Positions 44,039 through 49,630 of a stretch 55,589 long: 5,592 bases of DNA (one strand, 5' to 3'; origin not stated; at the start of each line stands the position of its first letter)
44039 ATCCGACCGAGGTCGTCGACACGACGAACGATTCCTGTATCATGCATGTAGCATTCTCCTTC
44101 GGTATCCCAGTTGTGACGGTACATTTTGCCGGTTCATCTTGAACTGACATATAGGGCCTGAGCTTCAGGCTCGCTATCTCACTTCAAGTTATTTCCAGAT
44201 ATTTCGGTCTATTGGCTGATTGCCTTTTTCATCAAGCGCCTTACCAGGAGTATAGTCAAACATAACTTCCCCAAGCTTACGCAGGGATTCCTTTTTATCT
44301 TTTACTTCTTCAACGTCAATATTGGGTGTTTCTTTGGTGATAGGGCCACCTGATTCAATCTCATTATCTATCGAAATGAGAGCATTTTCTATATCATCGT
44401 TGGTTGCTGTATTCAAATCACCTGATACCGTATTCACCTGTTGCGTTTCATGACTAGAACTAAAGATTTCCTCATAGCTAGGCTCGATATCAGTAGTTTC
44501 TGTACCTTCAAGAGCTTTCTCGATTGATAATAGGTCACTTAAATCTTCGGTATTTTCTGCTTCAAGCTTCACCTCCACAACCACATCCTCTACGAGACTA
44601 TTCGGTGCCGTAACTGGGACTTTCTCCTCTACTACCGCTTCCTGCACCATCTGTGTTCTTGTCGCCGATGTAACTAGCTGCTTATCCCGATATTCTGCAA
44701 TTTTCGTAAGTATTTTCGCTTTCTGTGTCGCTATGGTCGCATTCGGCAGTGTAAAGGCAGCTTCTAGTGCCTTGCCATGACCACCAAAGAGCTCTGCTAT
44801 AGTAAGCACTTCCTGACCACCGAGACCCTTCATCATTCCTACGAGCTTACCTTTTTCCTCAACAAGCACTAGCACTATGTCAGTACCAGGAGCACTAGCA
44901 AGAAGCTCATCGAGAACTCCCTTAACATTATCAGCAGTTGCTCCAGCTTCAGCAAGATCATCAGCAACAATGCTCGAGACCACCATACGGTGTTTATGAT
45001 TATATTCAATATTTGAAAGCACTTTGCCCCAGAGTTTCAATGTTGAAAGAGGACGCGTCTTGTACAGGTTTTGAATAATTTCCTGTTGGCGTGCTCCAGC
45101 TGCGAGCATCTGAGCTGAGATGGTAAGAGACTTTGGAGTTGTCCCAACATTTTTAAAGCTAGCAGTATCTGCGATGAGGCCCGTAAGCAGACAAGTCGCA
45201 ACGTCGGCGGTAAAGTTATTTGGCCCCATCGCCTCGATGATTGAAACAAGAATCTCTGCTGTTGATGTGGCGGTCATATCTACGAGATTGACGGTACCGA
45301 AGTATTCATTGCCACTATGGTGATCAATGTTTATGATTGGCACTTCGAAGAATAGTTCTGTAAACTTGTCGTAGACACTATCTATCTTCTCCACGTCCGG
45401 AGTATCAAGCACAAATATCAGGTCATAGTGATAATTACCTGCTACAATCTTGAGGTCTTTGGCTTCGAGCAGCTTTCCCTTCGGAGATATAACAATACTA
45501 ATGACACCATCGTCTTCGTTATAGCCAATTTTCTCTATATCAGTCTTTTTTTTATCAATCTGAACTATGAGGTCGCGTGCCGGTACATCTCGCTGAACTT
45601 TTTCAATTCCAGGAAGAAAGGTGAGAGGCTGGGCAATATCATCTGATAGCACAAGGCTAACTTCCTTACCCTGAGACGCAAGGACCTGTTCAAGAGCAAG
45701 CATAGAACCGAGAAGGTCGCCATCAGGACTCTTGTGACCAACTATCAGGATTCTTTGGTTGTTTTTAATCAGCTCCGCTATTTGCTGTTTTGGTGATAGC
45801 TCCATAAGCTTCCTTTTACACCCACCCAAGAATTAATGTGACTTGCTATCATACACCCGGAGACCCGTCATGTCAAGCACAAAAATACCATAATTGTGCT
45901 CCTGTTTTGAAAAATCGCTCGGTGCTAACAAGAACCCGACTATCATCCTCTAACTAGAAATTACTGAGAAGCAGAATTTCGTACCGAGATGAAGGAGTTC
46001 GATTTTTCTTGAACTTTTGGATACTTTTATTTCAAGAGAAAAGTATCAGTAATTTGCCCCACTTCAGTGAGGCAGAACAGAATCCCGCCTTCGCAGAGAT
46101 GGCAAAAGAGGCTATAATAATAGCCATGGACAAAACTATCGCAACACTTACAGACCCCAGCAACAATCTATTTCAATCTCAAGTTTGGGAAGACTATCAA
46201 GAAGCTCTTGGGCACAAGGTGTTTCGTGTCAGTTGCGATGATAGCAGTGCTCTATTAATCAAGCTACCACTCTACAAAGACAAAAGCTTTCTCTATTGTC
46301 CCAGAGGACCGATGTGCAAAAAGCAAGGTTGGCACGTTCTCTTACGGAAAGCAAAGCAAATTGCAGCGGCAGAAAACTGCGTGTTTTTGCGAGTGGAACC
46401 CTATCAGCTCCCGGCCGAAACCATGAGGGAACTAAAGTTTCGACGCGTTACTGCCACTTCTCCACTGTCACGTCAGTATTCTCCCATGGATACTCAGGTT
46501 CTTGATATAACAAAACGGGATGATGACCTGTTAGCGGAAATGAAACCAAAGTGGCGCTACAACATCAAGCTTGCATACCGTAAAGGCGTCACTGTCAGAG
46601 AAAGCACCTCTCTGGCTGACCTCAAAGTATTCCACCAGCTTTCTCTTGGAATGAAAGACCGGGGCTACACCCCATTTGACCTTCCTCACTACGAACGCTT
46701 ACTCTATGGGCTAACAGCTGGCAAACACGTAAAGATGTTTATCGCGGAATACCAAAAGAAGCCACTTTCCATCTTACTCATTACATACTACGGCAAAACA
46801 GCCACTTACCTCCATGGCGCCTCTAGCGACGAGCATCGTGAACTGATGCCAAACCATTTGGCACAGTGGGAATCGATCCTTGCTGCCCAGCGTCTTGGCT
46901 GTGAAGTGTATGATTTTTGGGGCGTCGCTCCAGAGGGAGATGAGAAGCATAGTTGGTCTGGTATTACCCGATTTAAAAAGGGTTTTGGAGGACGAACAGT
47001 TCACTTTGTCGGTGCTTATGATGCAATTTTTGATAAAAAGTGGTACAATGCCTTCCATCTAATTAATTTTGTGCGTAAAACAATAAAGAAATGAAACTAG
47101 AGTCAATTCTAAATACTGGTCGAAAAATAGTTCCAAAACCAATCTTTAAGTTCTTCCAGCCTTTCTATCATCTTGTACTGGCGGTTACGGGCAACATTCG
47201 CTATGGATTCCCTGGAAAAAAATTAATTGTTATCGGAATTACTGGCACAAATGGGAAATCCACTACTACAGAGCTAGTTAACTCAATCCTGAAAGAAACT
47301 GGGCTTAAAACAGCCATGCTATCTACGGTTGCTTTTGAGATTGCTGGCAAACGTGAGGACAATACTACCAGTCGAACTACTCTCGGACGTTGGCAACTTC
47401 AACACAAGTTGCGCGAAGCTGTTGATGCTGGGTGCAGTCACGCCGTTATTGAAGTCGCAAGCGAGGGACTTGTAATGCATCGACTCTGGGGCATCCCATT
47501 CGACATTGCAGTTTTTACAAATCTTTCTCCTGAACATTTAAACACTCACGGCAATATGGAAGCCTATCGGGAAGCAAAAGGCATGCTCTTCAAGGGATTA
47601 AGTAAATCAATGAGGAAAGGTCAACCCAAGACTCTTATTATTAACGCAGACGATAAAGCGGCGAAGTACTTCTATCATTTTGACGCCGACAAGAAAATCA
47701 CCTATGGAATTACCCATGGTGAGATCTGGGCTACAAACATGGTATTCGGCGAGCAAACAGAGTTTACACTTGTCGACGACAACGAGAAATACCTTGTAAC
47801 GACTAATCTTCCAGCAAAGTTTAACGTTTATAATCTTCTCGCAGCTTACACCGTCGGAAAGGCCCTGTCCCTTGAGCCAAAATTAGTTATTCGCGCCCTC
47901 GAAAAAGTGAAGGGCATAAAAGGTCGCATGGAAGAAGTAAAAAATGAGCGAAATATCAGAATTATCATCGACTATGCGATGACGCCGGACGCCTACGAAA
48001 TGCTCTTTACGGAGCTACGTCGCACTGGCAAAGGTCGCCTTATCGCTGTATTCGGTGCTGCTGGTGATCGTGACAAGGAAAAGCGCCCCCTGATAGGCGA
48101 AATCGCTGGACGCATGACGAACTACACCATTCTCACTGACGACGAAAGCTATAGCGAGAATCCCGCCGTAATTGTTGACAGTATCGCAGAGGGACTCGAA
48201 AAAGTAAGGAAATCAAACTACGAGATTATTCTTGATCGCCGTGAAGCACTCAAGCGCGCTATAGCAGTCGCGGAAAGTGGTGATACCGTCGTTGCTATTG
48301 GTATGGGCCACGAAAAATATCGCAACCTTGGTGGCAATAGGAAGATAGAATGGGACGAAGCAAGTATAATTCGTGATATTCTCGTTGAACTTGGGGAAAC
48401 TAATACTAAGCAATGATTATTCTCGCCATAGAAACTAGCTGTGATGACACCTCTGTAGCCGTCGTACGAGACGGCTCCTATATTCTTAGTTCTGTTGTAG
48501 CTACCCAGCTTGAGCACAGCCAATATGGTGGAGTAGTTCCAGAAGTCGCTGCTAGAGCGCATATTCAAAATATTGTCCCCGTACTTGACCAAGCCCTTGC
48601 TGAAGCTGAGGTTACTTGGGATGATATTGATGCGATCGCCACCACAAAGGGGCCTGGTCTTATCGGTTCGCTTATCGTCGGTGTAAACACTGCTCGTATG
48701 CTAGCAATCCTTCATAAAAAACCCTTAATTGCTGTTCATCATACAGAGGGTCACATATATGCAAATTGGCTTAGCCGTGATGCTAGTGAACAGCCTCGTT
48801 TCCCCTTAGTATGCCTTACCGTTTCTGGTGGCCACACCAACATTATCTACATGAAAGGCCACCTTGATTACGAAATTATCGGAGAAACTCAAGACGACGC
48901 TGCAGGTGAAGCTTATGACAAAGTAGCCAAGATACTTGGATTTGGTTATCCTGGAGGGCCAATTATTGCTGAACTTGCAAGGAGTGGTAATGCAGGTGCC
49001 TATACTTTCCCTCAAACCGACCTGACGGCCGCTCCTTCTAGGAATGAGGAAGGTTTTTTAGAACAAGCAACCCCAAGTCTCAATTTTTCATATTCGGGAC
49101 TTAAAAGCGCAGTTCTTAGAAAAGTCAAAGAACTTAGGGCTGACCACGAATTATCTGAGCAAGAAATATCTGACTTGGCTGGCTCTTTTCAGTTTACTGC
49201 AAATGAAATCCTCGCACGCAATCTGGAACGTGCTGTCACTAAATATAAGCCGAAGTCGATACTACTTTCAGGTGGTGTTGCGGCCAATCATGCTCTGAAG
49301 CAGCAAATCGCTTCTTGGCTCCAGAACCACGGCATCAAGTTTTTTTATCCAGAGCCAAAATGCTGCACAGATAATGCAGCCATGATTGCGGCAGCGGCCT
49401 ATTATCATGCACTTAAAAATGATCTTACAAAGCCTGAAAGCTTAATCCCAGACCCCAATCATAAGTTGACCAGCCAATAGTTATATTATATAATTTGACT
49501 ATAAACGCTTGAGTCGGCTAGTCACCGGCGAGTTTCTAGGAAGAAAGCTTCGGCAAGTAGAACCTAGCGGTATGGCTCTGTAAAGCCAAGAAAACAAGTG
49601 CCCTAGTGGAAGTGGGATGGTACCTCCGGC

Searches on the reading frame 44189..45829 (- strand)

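Call 49: search_protein_families(library=ncbifam, proteins=[window:44189-45829:-], max_evalue=1e-10)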
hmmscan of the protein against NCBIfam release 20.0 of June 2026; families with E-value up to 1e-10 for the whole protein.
window:44189-45829:- (546 aa): 1 family
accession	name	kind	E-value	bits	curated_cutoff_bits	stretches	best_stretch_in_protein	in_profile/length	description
NF053633.1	OlncasPapPhNrnA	equivalog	5.4e-17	61.7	350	0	164-356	106-293/317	bifunctional oligoribonuclease/PAP phosphatase NrnA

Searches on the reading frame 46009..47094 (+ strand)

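Call 49: search_protein_families(library=ncbifam, proteins=[window:46009-47094:+], max_evalue=1e-10)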
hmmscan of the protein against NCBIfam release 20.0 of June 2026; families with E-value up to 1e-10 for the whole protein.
window:46009-47094:+ (361 aa): 2 families
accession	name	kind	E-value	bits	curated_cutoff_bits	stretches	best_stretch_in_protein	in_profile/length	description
TIGR03019.1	pepcterm_femAB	equivalog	8.6e-14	51.3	260.35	1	50-328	11-276/330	FemAB family XrtA/PEP-CTERM system-associated protein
NF047883.1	UAcmpLyAlTFemX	equivalog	2.5e-12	46.7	500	1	89-348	66-334/337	UDP-N-acetylmuramoylpentapeptide-lysine N(6)-alanyltransferase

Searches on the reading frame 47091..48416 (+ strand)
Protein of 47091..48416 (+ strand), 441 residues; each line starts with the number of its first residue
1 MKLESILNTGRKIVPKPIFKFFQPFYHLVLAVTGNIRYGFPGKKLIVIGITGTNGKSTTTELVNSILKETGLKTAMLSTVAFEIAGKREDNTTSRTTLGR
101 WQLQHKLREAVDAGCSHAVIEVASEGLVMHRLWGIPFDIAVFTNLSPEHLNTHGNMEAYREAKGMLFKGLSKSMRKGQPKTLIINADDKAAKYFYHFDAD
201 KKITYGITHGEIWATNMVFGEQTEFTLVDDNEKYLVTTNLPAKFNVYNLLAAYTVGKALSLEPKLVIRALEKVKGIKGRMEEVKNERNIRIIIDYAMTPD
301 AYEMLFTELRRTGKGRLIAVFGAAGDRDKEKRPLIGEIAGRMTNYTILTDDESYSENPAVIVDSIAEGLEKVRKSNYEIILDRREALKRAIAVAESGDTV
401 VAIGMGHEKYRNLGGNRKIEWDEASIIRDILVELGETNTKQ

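Call 7: search_protein_families(library=ncbifam, proteins=[window:47091-48416:+])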
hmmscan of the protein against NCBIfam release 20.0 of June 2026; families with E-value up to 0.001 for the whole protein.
window:47091-48416:+ (441 aa): 29 families (the best 25 are shown)
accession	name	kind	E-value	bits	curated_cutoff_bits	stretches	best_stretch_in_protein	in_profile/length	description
TIGR01085.1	murE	subfamily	2.8e-111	372.8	257.3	1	31-431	71-471/472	UDP-N-acetylmuramyl-tripeptide synthetase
NF001126.0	PRK00139.1-4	equivalog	3.7e-111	372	373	1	30-432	89-483/486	UDP-N-acetylmuramoyl-L-alanyl-D-glutamate--2,6-diaminopimelate ligase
NF001124.0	PRK00139.1-2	equivalog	1e-99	334.6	476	1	29-435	95-496/500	UDP-N-acetylmuramoyl-L-alanyl-D-glutamate--2,6-diaminopimelate ligase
NF008896.0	PRK11929.1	equivalog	2.3e-96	323.6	1023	1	36-438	103-506/965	bifunctional UDP-N-acetylmuramoyl-L-alanyl-D-glutamate--2,6-diaminopimelate ligase MurE/UDP-N-acetylmuramoyl-tripeptide--D-alanyl-D-alanine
NF001123.0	PRK00139.1-1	equivalog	6.9e-84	282.2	586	1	36-431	98-489/493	UDP-N-acetylmuramoyl-L-alanyl-D-glutamate--2,6-diaminopimelate ligase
NF010628.0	PRK14022.1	equivalog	8.6e-70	235.8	536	1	35-418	101-468/483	UDP-N-acetylmuramoyl-L-alanyl-D-glutamate--L-lysine ligase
NF001130.0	PRK00139.2-4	equivalog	1.3e-52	179.2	715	1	30-432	94-512/516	UDP-N-acetylmuramoyl-L-alanyl-D-glutamate--2,6-diaminopimelate ligase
NF001129.0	PRK00139.2-3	equivalog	1.3e-38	132.8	762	1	30-422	103-505/517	UDP-N-acetylmuramoyl-L-alanyl-D-glutamate--2,6-diaminopimelate ligase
NF001127.0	PRK00139.2-1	equivalog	8.2e-38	130.4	997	2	31-167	95-235/520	UDP-N-acetylmuramoyl-L-alanyl-D-glutamate--2,6-diaminopimelate ligase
TIGR02068.2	cya_phycin_syn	equivalog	3.7e-36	124.5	850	1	46-403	480-847/862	cyanophycin synthetase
NF001131.0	PRK00139.2-5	equivalog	4.2e-34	118.2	1000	1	34-418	98-470/483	UDP-N-acetylmuramoyl-L-alanyl-D-glutamate--2,6-diaminopimelate ligase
NF010623.0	PRK14016.1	subfamily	4.8e-33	114.3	877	1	47-403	482-849/871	cyanophycin synthetase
TIGR01087.1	murD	equivalog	2.6e-29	102.6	211.95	1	11-298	65-326/441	UDP-N-acetylmuramoyl-L-alanine--D-glutamate ligase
NF053645.1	pMurC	equivalog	6.1e-27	94.4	560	2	214-411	290-489/492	pseudomurein biosynthesis peptide ligase pMurC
NF053646.1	pMurD1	equivalog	2.5e-23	82.4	610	2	132-406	180-442/465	pseudomurein biosynthesis peptide ligase pMurD1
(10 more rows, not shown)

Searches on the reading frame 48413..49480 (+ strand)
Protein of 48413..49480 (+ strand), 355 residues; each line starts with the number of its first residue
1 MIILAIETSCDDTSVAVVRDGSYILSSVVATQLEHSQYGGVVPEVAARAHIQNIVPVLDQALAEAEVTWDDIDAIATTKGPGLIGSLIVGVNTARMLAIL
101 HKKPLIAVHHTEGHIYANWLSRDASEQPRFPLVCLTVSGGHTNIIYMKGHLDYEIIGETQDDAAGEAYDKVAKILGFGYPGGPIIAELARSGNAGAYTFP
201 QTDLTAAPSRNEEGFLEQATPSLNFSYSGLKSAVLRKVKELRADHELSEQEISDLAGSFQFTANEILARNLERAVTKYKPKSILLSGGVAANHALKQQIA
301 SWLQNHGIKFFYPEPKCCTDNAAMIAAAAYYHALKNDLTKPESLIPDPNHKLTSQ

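Call 7: search_protein_families(library=ncbifam, proteins=[window:48413-49480:+])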
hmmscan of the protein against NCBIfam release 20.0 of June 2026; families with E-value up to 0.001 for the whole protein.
window:48413-49480:+ (355 aa): 6 families
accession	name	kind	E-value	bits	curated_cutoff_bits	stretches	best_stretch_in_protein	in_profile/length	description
TIGR03723.1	T6A_TsaD_YgjD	equivalog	1.2e-119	399.1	296.1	1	3-332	1-312/314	tRNA (adenosine(37)-N6)-threonylcarbamoyltransferase complex transferase subunit TsaD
TIGR00329.1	gcp_kae1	subfamily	8.8e-108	360.2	207.8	1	4-326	1-305/305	tRNA (adenosine(37)-N6)-threonylcarbamoyltransferase complex transferase subunit TsaD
TIGR03722.2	arch_KAE1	equivalog_domain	5.8e-57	193.2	375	1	3-341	1-305/323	KEOPS complex N(6)-L-threonylcarbamoyladenine synthase Kae1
NF007174.0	PRK09605.1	equivalog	1.6e-54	185.3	447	1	1-333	1-299/535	bifunctional N(6)-L-threonylcarbamoyladenine synthase/serine/threonine protein kinase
TIGR03725.1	T6A_YeaZ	equivalog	1.7e-16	60.8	69.3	1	3-112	1-95/212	tRNA (adenosine(37)-N6)-threonylcarbamoyltransferase complex dimerization subunit type 1 TsaB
TIGR00143.1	hypF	equivalog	2.1e-05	22.9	466.1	1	252-325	661-734/741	carbamoyltransferase HypF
